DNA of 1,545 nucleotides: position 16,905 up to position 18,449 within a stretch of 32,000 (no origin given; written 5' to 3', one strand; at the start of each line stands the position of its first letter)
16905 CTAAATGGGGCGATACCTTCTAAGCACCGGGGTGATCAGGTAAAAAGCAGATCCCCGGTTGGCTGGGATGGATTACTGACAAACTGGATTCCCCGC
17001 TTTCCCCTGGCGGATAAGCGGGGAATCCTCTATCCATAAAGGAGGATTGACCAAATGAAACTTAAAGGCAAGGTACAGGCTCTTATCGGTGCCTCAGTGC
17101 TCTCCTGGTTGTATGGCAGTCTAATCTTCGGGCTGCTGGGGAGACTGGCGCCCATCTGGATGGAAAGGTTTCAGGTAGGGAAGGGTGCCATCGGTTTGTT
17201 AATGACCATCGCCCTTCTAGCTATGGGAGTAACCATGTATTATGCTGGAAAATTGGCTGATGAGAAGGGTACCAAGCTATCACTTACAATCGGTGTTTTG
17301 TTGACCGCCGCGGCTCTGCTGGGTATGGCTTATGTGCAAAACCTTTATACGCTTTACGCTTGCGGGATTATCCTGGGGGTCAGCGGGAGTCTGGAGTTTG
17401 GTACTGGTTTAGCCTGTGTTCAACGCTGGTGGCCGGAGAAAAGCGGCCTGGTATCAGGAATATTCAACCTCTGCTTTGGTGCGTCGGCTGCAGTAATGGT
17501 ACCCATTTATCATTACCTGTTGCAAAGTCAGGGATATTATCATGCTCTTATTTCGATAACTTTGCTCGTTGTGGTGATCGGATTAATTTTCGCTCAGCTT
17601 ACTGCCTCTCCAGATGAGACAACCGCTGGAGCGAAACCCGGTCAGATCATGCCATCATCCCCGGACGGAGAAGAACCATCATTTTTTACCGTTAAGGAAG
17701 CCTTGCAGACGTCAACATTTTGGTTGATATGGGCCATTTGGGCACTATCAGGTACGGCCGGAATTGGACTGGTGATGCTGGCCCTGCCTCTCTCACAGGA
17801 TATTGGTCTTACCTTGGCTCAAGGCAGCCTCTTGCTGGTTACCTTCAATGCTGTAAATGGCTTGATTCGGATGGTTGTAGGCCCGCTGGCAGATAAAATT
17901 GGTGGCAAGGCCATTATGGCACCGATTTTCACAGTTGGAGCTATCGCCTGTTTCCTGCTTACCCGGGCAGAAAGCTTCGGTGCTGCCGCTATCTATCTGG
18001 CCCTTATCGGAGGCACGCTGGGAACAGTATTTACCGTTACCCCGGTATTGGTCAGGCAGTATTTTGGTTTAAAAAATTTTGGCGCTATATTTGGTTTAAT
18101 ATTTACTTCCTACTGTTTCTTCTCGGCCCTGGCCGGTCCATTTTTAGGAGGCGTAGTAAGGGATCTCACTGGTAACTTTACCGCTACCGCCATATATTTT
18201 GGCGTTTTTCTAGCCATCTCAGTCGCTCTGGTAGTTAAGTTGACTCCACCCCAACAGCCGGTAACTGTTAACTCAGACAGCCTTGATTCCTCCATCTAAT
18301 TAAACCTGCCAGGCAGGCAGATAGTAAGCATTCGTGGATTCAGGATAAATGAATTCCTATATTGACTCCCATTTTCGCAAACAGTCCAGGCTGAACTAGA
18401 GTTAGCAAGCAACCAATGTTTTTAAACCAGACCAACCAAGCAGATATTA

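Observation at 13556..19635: Sigma-54/GAF-controlled UbiD - OFA-type MFS - UbiX - LpdD-like operon: candidate inducible prFMN decarboxylase coupled to substrate/product exchange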

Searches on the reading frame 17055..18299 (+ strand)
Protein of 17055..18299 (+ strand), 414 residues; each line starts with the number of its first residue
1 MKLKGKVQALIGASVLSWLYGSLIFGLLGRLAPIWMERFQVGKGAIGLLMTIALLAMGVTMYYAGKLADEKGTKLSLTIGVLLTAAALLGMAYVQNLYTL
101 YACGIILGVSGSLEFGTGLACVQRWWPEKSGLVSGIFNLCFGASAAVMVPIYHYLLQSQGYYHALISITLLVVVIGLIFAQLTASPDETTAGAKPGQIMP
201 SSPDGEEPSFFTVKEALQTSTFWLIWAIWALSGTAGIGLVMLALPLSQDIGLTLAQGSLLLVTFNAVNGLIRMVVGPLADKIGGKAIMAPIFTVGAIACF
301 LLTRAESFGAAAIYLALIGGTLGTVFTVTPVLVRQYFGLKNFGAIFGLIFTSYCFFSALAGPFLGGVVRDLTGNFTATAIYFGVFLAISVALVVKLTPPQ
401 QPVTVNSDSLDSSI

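Call 3: search_protein_families(library=pfam, proteins=[window:17055-18299:+], max_evalue=0.01)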
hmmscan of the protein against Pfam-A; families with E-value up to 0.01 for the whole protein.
window:17055-18299:+ (414 aa): 1 family
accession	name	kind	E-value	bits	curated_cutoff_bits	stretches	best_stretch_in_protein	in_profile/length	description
PF07690.21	MFS_1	-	6.8e-35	121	33.4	2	25-245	12-226/347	Major Facilitator Superfamily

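Call 4: search_protein_families(library=ncbifam, proteins=[window:17055-18299:+], max_evalue=0.01)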
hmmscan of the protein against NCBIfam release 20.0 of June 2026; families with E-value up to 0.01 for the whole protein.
window:17055-18299:+ (414 aa): 17 families
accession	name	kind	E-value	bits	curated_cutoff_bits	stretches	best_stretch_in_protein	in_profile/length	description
NF049980.1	SfMCT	equivalog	3e-58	197.3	320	1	36-384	29-377/378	L-lactate MFS transporter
TIGR00890.1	2A0111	subfamily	3.1e-38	131.7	374.85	1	29-391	23-376/377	oxalate/formate antiport family MFS transporter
TIGR04259.1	oxa_formateAnti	equivalog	2.2e-30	105.8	335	1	37-403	31-399/405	oxalate/formate MFS antiporter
TIGR00893.1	2A0114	subfamily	1.6e-14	53.7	395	1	36-390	21-392/399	D-galactonate transporter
NF038246.1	bile_salt_MFS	equivalog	7.9e-14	51.3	400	1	39-394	36-401/408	conjugated bile salt MFS transporter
TIGR00886.1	2A0108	subfamily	2.9e-13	49.6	311.7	2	16-181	8-187/368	NarK family nitrate/nitrite MFS transporter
TIGR00881.1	2A0104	subfamily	3e-13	49.6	407.75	2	33-191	19-179/379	phosphoglycerate transporter protein PgtP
NF047787.1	PhglyTportPgtP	equivalog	5.2e-09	35.4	750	1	31-181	51-202/451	phosphoglycerate transporter PgtP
NF053757.1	BclibactTpBcbE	equivalog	1.2e-08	34.3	600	2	22-183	226-388/394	bacillibactin exporter BcbE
TIGR00880.1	2_A_01_02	superfamily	4.5e-06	26.8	131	1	266-394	5-135/141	multidrug resistance protein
NF033733.1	MFS_ArsK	equivalog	2e-05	23.6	400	1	20-380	16-369/388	arsenite efflux MFS transporter ArsK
NF009048.0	PRK12382.1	subfamily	2.2e-05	23.4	364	1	30-97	36-102/392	arabinose transporter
NF008314.0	PRK11102.1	equivalog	7.7e-05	22.1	303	1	236-392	25-179/396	Bcr/CflA family multidrug efflux MFS transporter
TIGR00891.1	2A0112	subfamily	8.5e-05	21.8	552.9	1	13-181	16-186/405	sialate:H+ symport family MFS transporter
TIGR00710.1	efflux_Bcr_CflA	subfamily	8.6e-05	22.1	200.9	1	37-113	33-109/385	Bcr/CflA family efflux MFS transporter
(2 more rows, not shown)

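Call 41: search_solved_structures(query=window:17055-18299:+, max_evalue=0.001, show_alignments=3)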
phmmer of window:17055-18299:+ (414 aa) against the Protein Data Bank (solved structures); distinct sequences matched with E-value up to 0.001: 2.
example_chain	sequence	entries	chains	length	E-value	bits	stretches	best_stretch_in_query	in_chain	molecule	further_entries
6g9x_A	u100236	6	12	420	5e-29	105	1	21-402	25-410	Major facilitator superfamily MFS_1 | L-lactate transporter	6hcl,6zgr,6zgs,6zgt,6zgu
8hpj_A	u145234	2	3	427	7.4e-14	55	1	41-393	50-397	Oxalate:formate antiporter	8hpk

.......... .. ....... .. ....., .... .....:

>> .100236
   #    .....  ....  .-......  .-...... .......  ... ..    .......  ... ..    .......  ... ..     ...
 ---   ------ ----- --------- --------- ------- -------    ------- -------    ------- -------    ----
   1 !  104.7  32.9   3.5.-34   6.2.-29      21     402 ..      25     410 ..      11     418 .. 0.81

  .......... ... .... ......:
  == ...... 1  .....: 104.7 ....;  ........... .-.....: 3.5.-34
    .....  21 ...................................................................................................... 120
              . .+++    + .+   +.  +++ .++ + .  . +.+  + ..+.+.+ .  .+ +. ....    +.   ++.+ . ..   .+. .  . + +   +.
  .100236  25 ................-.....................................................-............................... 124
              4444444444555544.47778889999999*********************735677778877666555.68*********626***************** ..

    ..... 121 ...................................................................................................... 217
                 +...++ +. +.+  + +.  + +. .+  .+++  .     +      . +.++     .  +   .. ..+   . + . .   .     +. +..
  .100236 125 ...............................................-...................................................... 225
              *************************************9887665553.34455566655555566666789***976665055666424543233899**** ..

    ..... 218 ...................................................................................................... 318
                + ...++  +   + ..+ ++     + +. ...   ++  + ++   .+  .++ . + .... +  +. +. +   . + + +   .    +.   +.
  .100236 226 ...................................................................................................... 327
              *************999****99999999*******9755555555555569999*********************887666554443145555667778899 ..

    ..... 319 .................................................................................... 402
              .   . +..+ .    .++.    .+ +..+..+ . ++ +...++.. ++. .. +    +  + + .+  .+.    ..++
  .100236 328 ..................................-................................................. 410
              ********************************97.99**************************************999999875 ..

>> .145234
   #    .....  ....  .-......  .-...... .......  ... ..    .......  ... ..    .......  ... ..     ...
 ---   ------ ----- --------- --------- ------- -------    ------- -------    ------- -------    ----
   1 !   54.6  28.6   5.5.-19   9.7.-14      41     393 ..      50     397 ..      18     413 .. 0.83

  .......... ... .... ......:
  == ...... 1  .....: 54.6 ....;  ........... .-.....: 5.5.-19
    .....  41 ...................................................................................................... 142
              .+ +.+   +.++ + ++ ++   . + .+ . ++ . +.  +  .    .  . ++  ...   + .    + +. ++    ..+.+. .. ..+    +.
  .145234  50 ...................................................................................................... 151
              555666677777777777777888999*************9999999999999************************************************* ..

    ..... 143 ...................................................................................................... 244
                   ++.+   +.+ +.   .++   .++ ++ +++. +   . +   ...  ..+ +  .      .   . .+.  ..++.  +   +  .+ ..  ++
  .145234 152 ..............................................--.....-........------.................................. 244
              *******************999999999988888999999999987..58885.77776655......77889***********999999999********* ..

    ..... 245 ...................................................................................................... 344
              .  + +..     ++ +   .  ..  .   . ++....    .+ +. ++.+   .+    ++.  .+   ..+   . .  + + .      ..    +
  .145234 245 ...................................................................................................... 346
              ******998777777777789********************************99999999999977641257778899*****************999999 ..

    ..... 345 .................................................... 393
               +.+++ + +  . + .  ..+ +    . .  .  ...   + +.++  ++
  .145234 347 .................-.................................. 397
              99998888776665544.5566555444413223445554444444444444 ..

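Call 74: list_cluster_members(proteins=[L002:9484-10680:+, L002:10690-11250:+, L002:11273-11680:+, L002:11655-12191:+, window:17055-18299:+, window:19219-19635:+, L002:12158-13735:-])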
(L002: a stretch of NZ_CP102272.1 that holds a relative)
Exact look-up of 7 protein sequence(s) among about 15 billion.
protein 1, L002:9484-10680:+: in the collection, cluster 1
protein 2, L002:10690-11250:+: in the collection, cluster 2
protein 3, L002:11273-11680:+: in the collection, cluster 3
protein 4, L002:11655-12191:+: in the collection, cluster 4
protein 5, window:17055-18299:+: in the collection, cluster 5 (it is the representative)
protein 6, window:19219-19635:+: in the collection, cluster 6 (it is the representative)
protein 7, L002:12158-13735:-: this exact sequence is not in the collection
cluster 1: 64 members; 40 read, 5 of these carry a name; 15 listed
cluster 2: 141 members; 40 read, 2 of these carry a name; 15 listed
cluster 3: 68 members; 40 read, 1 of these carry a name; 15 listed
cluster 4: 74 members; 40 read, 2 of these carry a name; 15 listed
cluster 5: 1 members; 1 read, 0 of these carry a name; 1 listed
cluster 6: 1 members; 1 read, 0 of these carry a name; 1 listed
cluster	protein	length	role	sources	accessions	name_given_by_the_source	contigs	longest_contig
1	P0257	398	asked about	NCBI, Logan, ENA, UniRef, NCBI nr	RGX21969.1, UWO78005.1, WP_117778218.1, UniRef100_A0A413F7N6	MFS transporter [Enterocloster asparagiformis] | MFS transporter n=2 Tax=Enterocloster asparagiformis TaxID=333367 RepID=A0A413F7N6_9FIRM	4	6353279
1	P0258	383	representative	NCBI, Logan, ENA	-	-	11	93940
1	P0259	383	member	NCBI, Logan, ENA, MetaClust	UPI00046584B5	status=active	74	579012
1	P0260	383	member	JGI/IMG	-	OFA family oxalate/formate antiporter-like MFS transporter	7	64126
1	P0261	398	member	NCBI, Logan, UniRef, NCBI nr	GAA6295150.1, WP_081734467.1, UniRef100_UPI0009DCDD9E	MFS transporter [Enterocloster asparagiformis] | MFS transporter n=1 Tax=Enterocloster asparagiformis TaxID=333367 RepID=UPI0009DCDD9E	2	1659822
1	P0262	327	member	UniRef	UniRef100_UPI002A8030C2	MFS transporter n=1 Tax=Enterocloster asparagiformis TaxID=333367 RepID=UPI002A8030C2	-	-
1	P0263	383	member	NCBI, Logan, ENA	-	-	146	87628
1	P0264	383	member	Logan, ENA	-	-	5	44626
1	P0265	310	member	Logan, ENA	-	-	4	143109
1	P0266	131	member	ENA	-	-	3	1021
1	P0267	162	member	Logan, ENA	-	-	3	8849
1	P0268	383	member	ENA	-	-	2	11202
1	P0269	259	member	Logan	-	-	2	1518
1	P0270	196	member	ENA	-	-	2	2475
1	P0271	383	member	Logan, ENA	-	-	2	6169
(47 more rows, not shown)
